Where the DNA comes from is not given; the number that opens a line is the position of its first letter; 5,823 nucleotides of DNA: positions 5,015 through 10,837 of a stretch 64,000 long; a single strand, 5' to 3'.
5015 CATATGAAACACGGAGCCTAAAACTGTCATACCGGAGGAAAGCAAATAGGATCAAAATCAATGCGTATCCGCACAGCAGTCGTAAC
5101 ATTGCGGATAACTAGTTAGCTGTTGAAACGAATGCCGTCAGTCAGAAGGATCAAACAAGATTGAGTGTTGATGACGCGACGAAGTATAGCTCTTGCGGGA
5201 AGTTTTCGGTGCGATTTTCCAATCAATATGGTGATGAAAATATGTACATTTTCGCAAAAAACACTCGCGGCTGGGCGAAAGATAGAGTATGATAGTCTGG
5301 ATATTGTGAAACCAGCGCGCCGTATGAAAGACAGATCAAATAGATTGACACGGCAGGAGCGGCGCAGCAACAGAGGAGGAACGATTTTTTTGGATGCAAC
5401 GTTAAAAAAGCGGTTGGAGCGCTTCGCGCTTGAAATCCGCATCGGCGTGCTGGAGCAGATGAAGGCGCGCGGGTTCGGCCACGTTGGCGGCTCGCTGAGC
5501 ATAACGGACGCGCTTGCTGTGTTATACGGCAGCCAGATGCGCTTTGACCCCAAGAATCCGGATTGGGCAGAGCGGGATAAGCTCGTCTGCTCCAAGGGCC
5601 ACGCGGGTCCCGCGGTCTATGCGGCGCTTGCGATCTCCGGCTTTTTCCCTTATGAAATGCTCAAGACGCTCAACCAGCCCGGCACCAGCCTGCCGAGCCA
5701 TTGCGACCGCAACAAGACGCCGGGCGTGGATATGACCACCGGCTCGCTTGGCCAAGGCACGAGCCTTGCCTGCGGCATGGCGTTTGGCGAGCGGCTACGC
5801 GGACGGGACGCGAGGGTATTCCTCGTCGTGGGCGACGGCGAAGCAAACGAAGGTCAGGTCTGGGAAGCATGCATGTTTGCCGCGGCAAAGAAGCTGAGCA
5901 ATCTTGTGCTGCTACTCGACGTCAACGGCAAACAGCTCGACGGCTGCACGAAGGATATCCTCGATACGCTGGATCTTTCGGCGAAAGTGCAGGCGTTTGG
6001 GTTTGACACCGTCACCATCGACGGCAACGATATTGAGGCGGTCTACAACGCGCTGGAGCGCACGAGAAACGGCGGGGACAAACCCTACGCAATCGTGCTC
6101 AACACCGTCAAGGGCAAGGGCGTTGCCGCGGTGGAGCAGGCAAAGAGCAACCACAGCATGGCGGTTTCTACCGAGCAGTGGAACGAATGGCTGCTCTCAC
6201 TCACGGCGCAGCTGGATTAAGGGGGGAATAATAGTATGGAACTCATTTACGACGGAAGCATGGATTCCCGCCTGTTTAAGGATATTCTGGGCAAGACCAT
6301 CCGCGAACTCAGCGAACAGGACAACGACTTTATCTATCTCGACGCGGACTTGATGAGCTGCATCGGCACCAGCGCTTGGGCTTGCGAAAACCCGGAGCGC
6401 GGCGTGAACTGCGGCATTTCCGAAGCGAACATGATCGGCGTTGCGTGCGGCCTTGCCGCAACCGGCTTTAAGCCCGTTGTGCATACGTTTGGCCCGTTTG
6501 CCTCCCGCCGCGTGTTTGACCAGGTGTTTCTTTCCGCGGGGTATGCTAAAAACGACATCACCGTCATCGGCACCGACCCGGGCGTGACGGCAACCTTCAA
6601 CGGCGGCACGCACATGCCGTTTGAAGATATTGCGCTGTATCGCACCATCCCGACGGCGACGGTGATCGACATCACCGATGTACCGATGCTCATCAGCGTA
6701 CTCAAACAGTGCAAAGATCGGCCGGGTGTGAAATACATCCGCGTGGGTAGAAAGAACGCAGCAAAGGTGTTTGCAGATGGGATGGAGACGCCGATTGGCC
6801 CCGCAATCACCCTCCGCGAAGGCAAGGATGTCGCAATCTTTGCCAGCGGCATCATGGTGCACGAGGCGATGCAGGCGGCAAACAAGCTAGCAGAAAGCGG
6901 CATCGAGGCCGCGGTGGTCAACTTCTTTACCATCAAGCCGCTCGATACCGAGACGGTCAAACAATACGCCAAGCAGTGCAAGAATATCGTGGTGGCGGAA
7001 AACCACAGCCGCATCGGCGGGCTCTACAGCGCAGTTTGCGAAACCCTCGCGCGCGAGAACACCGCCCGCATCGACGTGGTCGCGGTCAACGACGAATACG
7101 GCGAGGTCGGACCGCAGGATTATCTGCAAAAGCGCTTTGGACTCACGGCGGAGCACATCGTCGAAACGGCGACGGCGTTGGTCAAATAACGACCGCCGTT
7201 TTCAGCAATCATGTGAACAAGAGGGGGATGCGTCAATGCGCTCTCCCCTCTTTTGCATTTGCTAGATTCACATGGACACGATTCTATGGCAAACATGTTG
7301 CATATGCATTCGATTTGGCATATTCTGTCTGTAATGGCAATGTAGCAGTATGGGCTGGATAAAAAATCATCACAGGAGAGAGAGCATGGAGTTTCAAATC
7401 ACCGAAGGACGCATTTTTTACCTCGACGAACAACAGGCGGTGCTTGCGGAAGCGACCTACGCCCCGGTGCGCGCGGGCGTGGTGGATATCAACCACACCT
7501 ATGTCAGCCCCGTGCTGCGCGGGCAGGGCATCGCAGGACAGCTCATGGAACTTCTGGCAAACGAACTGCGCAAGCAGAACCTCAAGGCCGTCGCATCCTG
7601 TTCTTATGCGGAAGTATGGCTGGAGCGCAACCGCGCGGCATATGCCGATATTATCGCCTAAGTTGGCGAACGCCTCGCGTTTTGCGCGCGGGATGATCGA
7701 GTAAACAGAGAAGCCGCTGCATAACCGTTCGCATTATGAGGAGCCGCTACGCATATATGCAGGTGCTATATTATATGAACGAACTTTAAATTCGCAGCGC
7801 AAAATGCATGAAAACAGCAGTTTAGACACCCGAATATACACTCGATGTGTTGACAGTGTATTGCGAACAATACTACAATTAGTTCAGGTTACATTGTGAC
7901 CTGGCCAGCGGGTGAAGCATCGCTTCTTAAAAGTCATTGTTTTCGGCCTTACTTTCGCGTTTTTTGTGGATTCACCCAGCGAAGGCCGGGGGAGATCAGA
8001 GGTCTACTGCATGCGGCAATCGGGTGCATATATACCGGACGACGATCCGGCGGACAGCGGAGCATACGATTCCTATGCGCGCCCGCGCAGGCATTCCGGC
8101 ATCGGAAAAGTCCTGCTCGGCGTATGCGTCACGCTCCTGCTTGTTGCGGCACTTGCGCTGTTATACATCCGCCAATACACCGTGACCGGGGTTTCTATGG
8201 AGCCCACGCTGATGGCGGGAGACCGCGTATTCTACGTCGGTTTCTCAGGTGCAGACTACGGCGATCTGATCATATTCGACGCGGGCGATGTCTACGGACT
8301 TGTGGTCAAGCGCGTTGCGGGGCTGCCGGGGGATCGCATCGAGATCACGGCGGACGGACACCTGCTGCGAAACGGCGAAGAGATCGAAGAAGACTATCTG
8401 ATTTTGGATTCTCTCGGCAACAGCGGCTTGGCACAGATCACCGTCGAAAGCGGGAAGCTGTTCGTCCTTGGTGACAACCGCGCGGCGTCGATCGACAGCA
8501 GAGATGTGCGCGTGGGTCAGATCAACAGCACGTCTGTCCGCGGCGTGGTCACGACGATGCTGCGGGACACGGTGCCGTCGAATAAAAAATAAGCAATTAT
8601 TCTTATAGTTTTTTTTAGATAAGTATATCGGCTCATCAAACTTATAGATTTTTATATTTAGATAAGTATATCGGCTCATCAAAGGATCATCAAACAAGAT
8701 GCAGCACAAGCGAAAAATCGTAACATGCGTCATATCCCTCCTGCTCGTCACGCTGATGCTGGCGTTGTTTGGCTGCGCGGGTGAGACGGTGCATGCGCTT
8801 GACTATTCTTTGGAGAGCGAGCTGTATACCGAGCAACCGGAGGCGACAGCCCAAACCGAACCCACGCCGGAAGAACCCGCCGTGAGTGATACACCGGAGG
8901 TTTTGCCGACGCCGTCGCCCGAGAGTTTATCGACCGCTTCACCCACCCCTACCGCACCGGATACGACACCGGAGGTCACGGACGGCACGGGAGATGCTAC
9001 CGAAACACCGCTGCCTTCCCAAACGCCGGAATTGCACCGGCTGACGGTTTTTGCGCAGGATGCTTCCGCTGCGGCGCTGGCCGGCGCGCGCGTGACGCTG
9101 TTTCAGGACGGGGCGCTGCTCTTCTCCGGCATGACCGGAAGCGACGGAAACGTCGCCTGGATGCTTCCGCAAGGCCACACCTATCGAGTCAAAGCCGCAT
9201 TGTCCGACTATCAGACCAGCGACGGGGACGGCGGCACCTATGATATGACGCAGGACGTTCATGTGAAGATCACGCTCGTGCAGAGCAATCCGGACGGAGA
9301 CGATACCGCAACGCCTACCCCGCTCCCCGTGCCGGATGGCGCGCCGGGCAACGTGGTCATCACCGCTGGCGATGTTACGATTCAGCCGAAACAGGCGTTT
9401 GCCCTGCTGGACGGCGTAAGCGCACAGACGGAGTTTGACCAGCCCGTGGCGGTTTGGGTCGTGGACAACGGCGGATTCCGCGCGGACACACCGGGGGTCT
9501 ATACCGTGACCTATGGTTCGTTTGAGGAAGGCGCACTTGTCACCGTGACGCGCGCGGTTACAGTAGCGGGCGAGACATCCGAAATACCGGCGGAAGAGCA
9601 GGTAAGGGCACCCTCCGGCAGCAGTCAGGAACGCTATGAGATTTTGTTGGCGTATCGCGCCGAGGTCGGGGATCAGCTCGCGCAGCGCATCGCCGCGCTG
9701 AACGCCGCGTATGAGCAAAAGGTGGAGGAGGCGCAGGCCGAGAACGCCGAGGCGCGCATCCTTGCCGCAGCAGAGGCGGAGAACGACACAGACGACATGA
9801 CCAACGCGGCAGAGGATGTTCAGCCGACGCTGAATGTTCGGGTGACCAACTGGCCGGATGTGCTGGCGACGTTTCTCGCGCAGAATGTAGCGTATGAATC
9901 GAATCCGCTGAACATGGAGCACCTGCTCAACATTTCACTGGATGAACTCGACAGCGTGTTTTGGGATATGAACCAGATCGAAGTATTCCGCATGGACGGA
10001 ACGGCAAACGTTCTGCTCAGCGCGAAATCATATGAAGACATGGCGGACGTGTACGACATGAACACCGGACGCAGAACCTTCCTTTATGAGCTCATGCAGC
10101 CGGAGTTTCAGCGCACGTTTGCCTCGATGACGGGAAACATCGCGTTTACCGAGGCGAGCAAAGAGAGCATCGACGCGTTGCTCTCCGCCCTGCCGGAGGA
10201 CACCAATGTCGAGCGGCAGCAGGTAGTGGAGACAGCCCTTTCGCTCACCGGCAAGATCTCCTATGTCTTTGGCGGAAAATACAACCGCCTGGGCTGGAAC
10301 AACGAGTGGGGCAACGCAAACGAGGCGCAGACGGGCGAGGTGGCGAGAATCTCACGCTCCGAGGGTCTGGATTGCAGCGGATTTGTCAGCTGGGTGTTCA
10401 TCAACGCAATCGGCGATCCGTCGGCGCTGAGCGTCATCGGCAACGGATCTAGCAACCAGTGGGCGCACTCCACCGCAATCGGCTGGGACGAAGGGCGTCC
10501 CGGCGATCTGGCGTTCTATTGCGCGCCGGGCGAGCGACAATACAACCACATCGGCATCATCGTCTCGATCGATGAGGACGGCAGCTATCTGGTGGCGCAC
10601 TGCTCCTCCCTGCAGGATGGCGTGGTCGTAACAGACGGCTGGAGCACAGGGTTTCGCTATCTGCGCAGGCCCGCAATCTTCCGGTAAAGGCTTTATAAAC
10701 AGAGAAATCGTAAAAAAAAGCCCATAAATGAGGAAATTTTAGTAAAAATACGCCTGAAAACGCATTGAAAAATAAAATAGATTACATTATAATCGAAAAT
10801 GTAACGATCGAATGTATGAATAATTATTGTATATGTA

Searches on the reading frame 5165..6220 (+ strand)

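Call 72: search_protein_families(library=pfam, proteins=[window:5165-6220:+], max_evalue=0.0001)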
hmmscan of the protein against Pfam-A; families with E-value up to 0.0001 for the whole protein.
window:5165-6220:+ (351 aa): 4 families
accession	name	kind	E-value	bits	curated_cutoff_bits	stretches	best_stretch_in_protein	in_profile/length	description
PF00456.26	Transketolase_N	-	2e-43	149.1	22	1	88-337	6-266/334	Transketolase, thiamine diphosphate binding domain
PF00676.26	E1_dh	-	4.1e-13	49.4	22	1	188-298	96-205/300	Dehydrogenase E1 component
PF13292.11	DXP_synthase_N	-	3.1e-08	33.7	21.2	1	81-256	15-173/274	1-deoxy-D-xylulose-5-phosphate synthase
PF09364.15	XFP_N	-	5.9e-07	29.1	23.7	1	165-296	114-243/364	XFP N-terminal domain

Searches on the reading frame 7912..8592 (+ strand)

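Call 7: search_protein_families(library=pfam, proteins=[window:7912-8592:+], max_evalue=0.01)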
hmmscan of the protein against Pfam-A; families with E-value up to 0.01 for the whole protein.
window:7912-8592:+ (226 aa): 2 families
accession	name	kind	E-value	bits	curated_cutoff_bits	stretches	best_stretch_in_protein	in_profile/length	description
PF10502.14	Peptidase_S26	-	4e-27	95.6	22.9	1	69-214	6-164/168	Signal peptidase, peptidase S26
PF00717.28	Peptidase_S24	-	0.00019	21.5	23.3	1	90-148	39-94/116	Peptidase S24-like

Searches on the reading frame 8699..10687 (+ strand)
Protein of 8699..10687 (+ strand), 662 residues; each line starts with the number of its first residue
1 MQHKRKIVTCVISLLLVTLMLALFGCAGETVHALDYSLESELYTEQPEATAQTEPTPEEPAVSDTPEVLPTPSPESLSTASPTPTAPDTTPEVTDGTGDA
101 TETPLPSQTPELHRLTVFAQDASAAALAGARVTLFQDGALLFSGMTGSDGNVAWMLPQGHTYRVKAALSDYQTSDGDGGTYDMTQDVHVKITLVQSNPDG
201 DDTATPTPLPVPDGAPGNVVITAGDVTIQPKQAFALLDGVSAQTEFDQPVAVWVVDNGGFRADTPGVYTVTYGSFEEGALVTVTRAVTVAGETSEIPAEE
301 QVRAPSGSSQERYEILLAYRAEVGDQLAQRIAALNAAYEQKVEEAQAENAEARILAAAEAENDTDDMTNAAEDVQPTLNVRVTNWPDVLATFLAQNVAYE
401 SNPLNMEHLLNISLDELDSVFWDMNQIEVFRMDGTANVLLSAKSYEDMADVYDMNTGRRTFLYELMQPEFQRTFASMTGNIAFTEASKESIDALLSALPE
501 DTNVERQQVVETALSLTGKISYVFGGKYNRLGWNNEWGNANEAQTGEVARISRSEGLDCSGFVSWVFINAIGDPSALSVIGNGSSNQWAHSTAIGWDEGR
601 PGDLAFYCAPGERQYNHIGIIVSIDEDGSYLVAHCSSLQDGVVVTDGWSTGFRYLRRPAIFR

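Call 7: search_protein_families(library=pfam, proteins=[window:8699-10687:+], max_evalue=0.01)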
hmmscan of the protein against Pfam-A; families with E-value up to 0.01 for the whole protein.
window:8699-10687:+ (662 aa): 4 families
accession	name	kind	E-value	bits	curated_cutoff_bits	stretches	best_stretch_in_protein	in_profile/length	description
PF05257.22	CHAP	-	2.1e-07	31.8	26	1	556-634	9-79/81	CHAP domain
PF00877.26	NLPC_P60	-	1.8e-05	25.1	23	1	543-648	12-96/105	NlpC/P60 family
PF13620.12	CarboxypepD_reg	-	3.9e-05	24.4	32.3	1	118-193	5-81/82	Carboxypeptidase regulatory-like domain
PF16403.11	Bact_surface_Ig-like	-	0.00039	20.9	27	1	225-289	8-71/71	Bacterial surface protein, Ig-like domain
